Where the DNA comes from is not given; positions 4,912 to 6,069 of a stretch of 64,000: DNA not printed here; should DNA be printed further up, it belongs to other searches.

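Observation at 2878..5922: Coupled deacetylase-acyltransferase-JmjC oxygenase operon: candidate undescribed glycan-tailoring pathway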

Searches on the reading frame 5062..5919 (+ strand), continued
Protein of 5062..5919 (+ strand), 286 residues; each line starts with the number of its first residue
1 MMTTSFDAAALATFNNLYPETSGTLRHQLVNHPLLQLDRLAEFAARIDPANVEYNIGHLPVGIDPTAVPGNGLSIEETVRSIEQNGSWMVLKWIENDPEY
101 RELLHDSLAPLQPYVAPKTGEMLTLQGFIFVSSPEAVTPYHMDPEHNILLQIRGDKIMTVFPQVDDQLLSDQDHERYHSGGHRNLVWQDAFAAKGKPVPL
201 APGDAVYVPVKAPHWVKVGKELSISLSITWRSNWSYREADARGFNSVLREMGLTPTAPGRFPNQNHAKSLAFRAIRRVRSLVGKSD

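Call 53: find_related_loci(query=A4, collection=genome_contigs, flank=7000)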
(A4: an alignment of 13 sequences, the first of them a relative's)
Query A4 (281 aa) in genome_contigs; peptide patterns used: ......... (x = any residue, [..] = any of these).
236 stretches matched a pattern; 229 encode a relative of the query (tblastn E <= 1e-3); the best 80 are kept; 80 distinct loci.
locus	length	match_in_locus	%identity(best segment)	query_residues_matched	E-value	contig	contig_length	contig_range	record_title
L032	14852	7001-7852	44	1-279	6e-71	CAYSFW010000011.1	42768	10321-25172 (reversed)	MAG TPA_asm: uncultured Thiotrichales bacterium isolate binchicken_co23_231 genome assembly, contig: k141_549261, whole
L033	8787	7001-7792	42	11-273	1e-70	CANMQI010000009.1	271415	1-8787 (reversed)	uncultured Granulosicoccus sp. isolate 3-2093-J.fasta genome assembly, contig: NODE_9, whole genome shotgun sequence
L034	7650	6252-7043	41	11-273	2e-69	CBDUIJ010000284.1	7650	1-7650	MAG TPA_asm: uncultured Granulosicoccus sp. isolate SRR22808120_concoct_94 genome assembly, contig: ERZ25043458.9358, wh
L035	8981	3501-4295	44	1-266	5e-69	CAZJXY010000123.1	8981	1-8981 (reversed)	MAG TPA_asm: uncultured Bdellovibrionales bacterium isolate SRP173033_co3_101 genome assembly, contig: NODE_10953_length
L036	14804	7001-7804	45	6-276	2e-68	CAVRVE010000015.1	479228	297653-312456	MAG: uncultured Acidobacteriota bacterium isolate MFD02242.bin.2.9 genome assembly, contig: contig_22733, whole genome s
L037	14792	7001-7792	40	11-273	6e-68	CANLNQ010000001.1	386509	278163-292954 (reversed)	uncultured Granulosicoccus sp. isolate 3-149-J.fasta genome assembly, contig: NODE_1, whole genome shotgun sequence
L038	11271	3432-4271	40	1-279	2e-67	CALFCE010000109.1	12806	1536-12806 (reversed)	MAG: uncultured Granulosicoccaceae bacterium isolate R2_Bin_METABAT__77_1 genome assembly, contig: c_000000642791, whole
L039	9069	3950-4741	41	6-270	4e-67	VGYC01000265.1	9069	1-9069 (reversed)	MAG: Planctomycetota bacterium isolate K_Offshore_120m_mx_222 K_Offshore_120m_mx_222_Ga0194131_10013815, whole genome sh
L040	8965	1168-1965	42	10-276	2e-66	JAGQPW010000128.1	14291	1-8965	MAG: Planctomycetaceae bacterium isolate HKST-UBA50 NODE_128_length_14291_cov_7.424581, whole genome shotgun sequence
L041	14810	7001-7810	42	6-276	4e-66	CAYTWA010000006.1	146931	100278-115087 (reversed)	MAG TPA_asm: uncultured Elusimicrobia sp. isolate SRP150892_co2_137 genome assembly, contig: NODE_86_length_146931_cov_1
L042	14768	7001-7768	41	10-266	9e-66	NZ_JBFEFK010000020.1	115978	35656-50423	Maioricimonas sp. JC845 20, whole genome shotgun sequence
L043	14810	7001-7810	41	1-272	5e-65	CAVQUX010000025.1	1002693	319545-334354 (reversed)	MAG: uncultured Acidobacteriota bacterium isolate MFD10007.bin.1.37 genome assembly, contig: contig_6997, whole genome s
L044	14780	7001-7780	41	15-275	9e-65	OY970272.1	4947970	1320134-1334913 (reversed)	MAG: uncultured proteobacterium isolate MFD01213.bin.2.5 genome assembly, chromosome: 1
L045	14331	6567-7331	42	15-273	9e-65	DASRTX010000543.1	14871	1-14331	MAG TPA_asm: Myxococcales bacterium isolate SMAG_U7511 k141_634150, whole genome shotgun sequence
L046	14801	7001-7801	40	9-276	1e-64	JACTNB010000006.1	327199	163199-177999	MAG: Planctomycetota bacterium isolate BJ20 scaffold_8, whole genome shotgun sequence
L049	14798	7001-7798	41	11-276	5e-63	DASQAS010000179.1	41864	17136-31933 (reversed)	MAG TPA_asm: Myxococcales bacterium isolate SMAG_U11651 k141_1905504, whole genome shotgun sequence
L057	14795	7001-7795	40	11-276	7e-62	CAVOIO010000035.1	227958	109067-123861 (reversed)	MAG: uncultured beta proteobacterium isolate MFD10007.bin.2.188 genome assembly, contig: contig_67170, whole genome shot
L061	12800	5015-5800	40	4-266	1e-61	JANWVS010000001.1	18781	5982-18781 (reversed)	MAG: Gemmataceae bacterium isolate SKYG122 NODE_1_length_18781_cov_3.540900, whole genome shotgun sequence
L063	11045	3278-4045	41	11-266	1e-61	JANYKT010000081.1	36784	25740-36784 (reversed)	MAG: Deltaproteobacteria bacterium isolate GL140_5_metabinner_43_sub GL140_5_k141_182072, whole genome shotgun sequence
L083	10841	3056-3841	41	15-276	2e-60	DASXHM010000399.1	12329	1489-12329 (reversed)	MAG TPA_asm: Myxococcales bacterium isolate SMAG_U5193 k141_1915676, whole genome shotgun sequence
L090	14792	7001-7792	39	11-275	8e-60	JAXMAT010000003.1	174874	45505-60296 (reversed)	MAG: Gemmataceae bacterium isolate STL-PLA17 C1.323.fa-3, whole genome shotgun sequence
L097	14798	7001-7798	40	10-276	4e-60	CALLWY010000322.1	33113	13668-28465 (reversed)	MAG TPA_asm: uncultured Planctomicrobium sp. isolate SRR4028130_bin.12_CONCOCT_v1.1_MAG genome assembly, contig: ERZ7950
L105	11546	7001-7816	37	3-273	2e-59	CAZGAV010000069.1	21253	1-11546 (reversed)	MAG TPA_asm: uncultured Ignavibacteriales bacterium isolate binchicken_co150_3 genome assembly, contig: NODE_5389_length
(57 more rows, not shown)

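Call 57: search_protein_families(library=pfam, proteins=[L083:525-1760:+, L105:9023-9793:-, L097:3128-5209:-, L090:4668-5534:+, L063:777-1616:-, L049:7844-8902:+, L061:1753-2679:-, L057:9434-10471:+, L005:9778-10650:+, L009:8264-9346:-], max_evalue=0.001)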
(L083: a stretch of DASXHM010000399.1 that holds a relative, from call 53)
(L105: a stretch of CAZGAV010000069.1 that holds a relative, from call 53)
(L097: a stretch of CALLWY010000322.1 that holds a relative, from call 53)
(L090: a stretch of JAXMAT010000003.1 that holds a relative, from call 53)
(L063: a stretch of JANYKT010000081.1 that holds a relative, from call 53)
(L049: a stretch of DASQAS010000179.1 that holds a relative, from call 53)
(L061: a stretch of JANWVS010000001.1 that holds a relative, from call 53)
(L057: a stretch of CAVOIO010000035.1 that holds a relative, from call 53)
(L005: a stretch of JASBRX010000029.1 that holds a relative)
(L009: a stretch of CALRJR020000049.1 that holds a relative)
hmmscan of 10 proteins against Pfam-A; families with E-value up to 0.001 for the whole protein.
L083:525-1760:+ (412 aa): 6 families
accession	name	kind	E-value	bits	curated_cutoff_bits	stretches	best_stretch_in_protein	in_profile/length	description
PF00534.26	Glycos_transf_1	-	1.2e-40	139.3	26.4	1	217-375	9-171/172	Glycosyl transferases group 1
PF13692.12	Glyco_trans_1_4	-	6e-39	134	27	1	224-362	2-142/142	Glycosyl transferases group 1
PF13439.12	Glyco_transf_4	-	2.8e-17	63.7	28.5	1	44-204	2-168/170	Glycosyltransferase Family 4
PF13579.12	Glyco_trans_4_4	-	3.8e-17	63.5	29.7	1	59-201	17-158/158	Glycosyl transferase 4-like domain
PF20706.3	GT4-conflict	-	3e-09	36.8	26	1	208-387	182-382/385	Family 4 Glycosyltransferase in conflict systems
PF13524.12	Glyco_trans_1_2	-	2.3e-08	34.6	25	1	250-388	10-140/144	Glycosyl transferase-like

L105:9023-9793:- (257 aa): 4 families
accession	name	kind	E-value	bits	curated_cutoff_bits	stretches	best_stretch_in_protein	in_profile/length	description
PF00106.31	adh_short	-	2.4e-57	194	26.6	1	7-197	1-189/195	short chain dehydrogenase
PF13561.12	adh_short_C2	-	4.8e-41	141.3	27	1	13-227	1-215/236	Enoyl-(Acyl carrier protein) reductase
PF08659.16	KR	-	2.9e-12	47.3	22.6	1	9-169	3-161/180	KR domain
PF23441.1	SDR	-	3.9e-06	26.9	27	1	6-204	7-207/258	SDR-like rossmann domain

L097:3128-5209:- (694 aa): 0 families

L090:4668-5534:+ (289 aa): 1 family
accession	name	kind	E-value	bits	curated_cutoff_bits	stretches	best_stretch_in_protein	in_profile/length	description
PF01522.26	Polysacc_deac_1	-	1.6e-23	83.5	23.1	1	99-216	5-107/124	Polysaccharide deacetylase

L063:777-1616:- (280 aa): 0 families

L049:7844-8902:+ (353 aa): 4 families
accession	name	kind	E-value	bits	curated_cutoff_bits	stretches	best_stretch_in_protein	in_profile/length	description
PF00676.26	E1_dh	-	7.3e-95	317.8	22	1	21-318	1-298/300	Dehydrogenase E1 component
PF02775.26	TPP_enzyme_C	-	4.3e-07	30.3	21.9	1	118-243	24-151/151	Thiamine pyrophosphate enzyme, C-terminal TPP binding domain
PF00456.26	Transketolase_N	-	1.1e-05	25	22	1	148-310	148-299/334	Transketolase, thiamine diphosphate binding domain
PF13292.11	DXP_synthase_N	-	1.8e-05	24.6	21.2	1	125-187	114-176/274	1-deoxy-D-xylulose-5-phosphate synthase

L061:1753-2679:- (309 aa): 9 families
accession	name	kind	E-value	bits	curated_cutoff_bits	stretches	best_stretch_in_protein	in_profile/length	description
PF01370.27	Epimerase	-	1.8e-63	214.6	20.9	1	5-240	2-240/240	NAD dependent epimerase/dehydratase family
PF16363.11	GDP_Man_Dehyd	-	6.1e-57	194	27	1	5-302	1-331/332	GDP-mannose 4,6 dehydratase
PF01073.25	3Beta_HSD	-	3.7e-25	88.9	22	1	5-237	1-246/280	3-beta hydroxysteroid dehydrogenase/isomerase family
PF13460.12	NAD_binding_10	-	3.7e-14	53.5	27.2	1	8-156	1-133/184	NAD(P)H-binding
PF02719.21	Polysacc_synt_2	-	4.1e-14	52.9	20.2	1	5-262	2-251/293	Polysaccharide biosynthesis protein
PF04321.23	RmlD_sub_bind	-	8.8e-10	38.6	27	1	5-252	4-225/287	RmlD substrate binding domain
PF05368.20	NmrA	-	1.6e-08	35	27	1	3-118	4-106/298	NmrA-like family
PF07993.18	NAD_binding_4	-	1.3e-07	31.5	20.1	0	62-188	82-216/258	Male sterility protein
PF00106.31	adh_short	-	0.00019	21.4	26.6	0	4-69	3-71/195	short chain dehydrogenase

L057:9434-10471:+ (346 aa): 0 families

L005:9778-10650:+ (291 aa): 0 families

L009:8264-9346:- (361 aa): 4 families
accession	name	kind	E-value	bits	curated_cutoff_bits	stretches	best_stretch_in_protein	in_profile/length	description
PF00483.29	NTP_transferase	-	5.9e-52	177.1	21.2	1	20-296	2-242/245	Nucleotidyl transferase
PF22640.1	ManC_GMP_beta-helix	-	1.6e-13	50.7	27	1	304-356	1-52/55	MannoseP isomerase/GMP-like beta-helix domain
PF12804.13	NTP_transf_3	-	6.7e-06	26.8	27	1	21-154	2-123/160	MobA-like NTP transferase domain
PF08545.16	ACP_syn_III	-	0.0002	21.6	24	1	299-340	4-45/80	3-Oxoacyl-[acyl-carrier-protein (ACP)] synthase III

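Call 61: search_protein_families(library=pfam, alignment_id=A5, max_evalue=0.00001)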
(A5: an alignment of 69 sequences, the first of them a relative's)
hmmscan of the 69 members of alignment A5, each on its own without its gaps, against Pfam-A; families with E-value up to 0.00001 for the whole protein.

A. member 1, L032:4614-5147:- (178 aa): 0 families

B. families by the number of members that match (of 69 scanned): 45 families (the first 25 are shown)
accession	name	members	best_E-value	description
PF01522.26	Polysacc_deac_1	6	8.9e-27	Polysaccharide deacetylase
PF00534.26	Glycos_transf_1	5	1.2e-40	Glycosyl transferases group 1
PF13692.12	Glyco_trans_1_4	5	7.7e-40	Glycosyl transferases group 1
PF13439.12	Glyco_transf_4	5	1.4e-17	Glycosyltransferase Family 4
PF13579.12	Glyco_trans_4_4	5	3.8e-17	Glycosyl transferase 4-like domain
PF13524.12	Glyco_trans_1_2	5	7e-09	Glycosyl transferase-like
PF00004.35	AAA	3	6.3e-23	ATPase family associated with various cellular activities (AAA)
PF20706.3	GT4-conflict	3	3e-09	Family 4 Glycosyltransferase in conflict systems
PF17862.7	AAA_lid_3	3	3.6e-09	AAA+ lid domain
PF07596.16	SBP_bac_10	2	8.9e-56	Protein of unknown function (DUF1559)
PF04002.20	RadC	2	6.7e-43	RadC-like JAB domain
PF20582.4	UPF0758_N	2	3.5e-27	UPF0758 N-terminal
PF13527.13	Acetyltransf_9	2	6.3e-10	Acetyltransferase (GNAT) domain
PF07963.17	N_methyl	2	5.5e-08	Prokaryotic N-terminal methylation motif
PF23500.1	DUF7133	1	2.4e-79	Domain of unknown function (DUF7133)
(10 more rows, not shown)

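Call 62: search_protein_families(library=pfam, alignment_id=A6, max_evalue=0.00001)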
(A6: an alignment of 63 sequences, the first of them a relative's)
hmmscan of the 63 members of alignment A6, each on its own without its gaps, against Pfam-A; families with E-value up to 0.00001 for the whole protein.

A. member 1, L032:8027-10858:- (944 aa): 1 family
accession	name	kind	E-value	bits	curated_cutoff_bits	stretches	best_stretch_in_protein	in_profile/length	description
PF12705.13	PDDEXK_1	-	4.2e-34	119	22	1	680-935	1-247/247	PD-(D/E)XK nuclease superfamily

B. families by the number of members that match (of 63 scanned): 72 families (the first 25 are shown)
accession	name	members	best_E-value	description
PF13480.13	Acetyltransf_6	6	6.9e-28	Acetyltransferase (GNAT) domain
PF23500.1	DUF7133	3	7.8e-69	Domain of unknown function (DUF7133)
PF00248.27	Aldo_ket_red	2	1.1e-73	Aldo/keto reductase family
PF00158.32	Sigma54_activat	2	1.6e-70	Sigma-54 interaction domain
PF00534.26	Glycos_transf_1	2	5.4e-43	Glycosyl transferases group 1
PF07228.17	SpoIIE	2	4e-41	Stage II sporulation protein E (SpoIIE)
PF13692.12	Glyco_trans_1_4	2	2.3e-37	Glycosyl transferases group 1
PF06750.18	A24_N_bact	2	1.1e-29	Bacterial Peptidase A24 N-terminal domain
PF25601.1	AAA_lid_14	2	1.1e-26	AAA+ ATPase lid domain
PF14532.12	Sigma54_activ_2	2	7.7e-26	Sigma-54 interaction domain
PF13439.12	Glyco_transf_4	2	4.3e-20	Glycosyltransferase Family 4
PF13579.12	Glyco_trans_4_4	2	3.1e-14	Glycosyl transferase 4-like domain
PF07995.17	GSDH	2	3.1e-14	Glucose / Sorbosone dehydrogenase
PF02954.25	HTH_8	2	1.1e-13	Bacterial regulatory protein, Fis family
PF17159.10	MASE3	2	2.1e-10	Membrane-associated sensor domain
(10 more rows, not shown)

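Call 73: predict_structure(alignment_id=A7)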
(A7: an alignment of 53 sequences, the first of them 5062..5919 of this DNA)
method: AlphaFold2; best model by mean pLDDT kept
length: 286 residues; sequences in the alignment: 53
mean_pLDDT: 90.7   pTM: 0.89
mean pLDDT of the five models: 90.7, 90.3, 89.0, 88.0, 84.5
residues with pLDDT >= 90: 207; 70-90: 58; 50-70: 19; < 50: 2
segments of 3 or more residues with pLDDT < 50: none
pLDDT, mean of each block of 10 residues (from residue 1): 85 98 98 97 93 77 65 85 90 96 97 96 95 92 94 98 87 77 81 95 98 95 97 94 93 93 96 93 69
secondary structure, 60 per line:
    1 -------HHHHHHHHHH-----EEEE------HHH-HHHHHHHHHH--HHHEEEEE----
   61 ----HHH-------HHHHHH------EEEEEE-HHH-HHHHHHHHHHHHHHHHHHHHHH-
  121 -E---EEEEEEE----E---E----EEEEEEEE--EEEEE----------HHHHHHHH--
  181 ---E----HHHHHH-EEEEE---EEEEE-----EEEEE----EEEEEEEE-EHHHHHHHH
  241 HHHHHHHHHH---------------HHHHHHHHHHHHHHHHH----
elements in order: H8-17 E23-26 H37-46 E52-56 H75-80 E87-92 H98-119 E126-132 E146-153 E156-160 H171-178 H189-194 E196-200 E204-208 E214-218 E223-230 H233-250 H266-282

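Call 75: fold_search(model_id=the predicted structure, library=pdb)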
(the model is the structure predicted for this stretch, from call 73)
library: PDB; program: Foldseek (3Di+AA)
matches with E <= 10: 1944; with E <= 0.001: 1264
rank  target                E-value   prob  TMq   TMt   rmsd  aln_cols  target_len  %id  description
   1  1vrb_D                3.2e-14  1.00  0.51  0.48  10.3       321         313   15  Crystal structure of Putative asparaginyl hydroxylase (2636534) from Bacillus subtilis at 2.60 A resolution (released 2005-03-15)
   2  7zcc_A                4.2e-14  1.00  0.51  0.46  11.7       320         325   13  yxBC from Bacillus subtilis in complex with Mn and N-oxalylglycine (NOG) (released 2023-04-05)
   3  1vrb_A                5.8e-14  1.00  0.52  0.49  11.5       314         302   13  Crystal structure of Putative asparaginyl hydroxylase (2636534) from Bacillus subtilis at 2.60 A resolution (released 2005-03-15)
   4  1vrb_B                8.5e-14  1.00  0.52  0.49  11.6       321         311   12  Crystal structure of Putative asparaginyl hydroxylase (2636534) from Bacillus subtilis at 2.60 A resolution (released 2005-03-15)
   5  7zcc_C                9.7e-14  1.00  0.52  0.47  11.5       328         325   12  yxBC from Bacillus subtilis in complex with Mn and N-oxalylglycine (NOG) (released 2023-04-05)
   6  1mze                  2.1e-13  1.00  0.51  0.45   9.8       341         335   16  Human Factor Inhibiting HIF (FIH1) (released 2002-11-20)
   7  1vrb_C                3.8e-13  1.00  0.52  0.50  11.5       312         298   12  Crystal structure of Putative asparaginyl hydroxylase (2636534) from Bacillus subtilis at 2.60 A resolution (released 2005-03-15)
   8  7zcc_B                4.0e-13  1.00  0.52  0.46  11.8       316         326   14  yxBC from Bacillus subtilis in complex with Mn and N-oxalylglycine (NOG) (released 2023-04-05)
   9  4b7k_A                4.6e-13  1.00  0.53  0.46   9.0       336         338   16  FACTOR INHIBITING HIF-1 ALPHA IN COMPLEX WITH CONSENSUS ANKYRIN REPEAT DOMAIN-SER PEPTIDE (20-MER) (released 2013-01-23)
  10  1mzf                  5.2e-13  1.00  0.52  0.46   9.9       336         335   17  Human Factor inhibiting HIF (FIH1) in Complex with 2-oxoglutarate (released 2002-11-20)
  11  5op6                  6.3e-13  1.00  0.53  0.46   7.7       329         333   17  Factor Inhibiting HIF (FIH) in complex with zinc and GSK128863 (released 2017-10-18)
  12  2cgo                  6.8e-13  1.00  0.52  0.45   7.7       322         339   18  FACTOR INHIBITING HIF-1 ALPHA with fumarate (released 2006-12-13)
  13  1yci                  8.2e-13  1.00  0.52  0.46   7.6       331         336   15  Factor inhibiting HIF-1 alpha in complex with N-(carboxycarbonyl)-D-phenylalanine (released 2005-05-31)
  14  2xum_A                8.8e-13  1.00  0.54  0.46   7.2       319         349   18  FACTOR INHIBITING HIF (FIH) Q239H MUTANT IN COMPLEX WITH ZN(II), NOG AND ASP-SUBSTRATE PEPTIDE (20-MER) (released 2010-12-22)
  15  2wa3                  8.8e-13  1.00  0.54  0.47   7.8       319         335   18  FACTOR INHIBITING HIF-1 ALPHA WITH 2-(3-hydroxyphenyl)-2-oxoacetic acid (released 2010-04-21)
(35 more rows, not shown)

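Call 76: find_related_loci(query=P0374, collection=genome_contigs, flank=6000)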
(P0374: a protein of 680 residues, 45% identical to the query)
Query P0374 (680 aa) in genome_contigs; peptide patterns used: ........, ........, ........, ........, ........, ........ (x = any residue, [..] = any of these).
43 stretches matched a pattern; 1 encode a relative of the query (tblastn E <= 1e-3); 1 distinct loci.
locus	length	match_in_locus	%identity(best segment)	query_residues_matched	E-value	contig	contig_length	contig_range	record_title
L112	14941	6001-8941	100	1-680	0e+0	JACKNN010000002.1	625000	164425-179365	MAG: Pseudomonadales bacterium isolate HK-STAS-PROT-145 HK-STAS-PROT-145_2, whole genome shotgun sequence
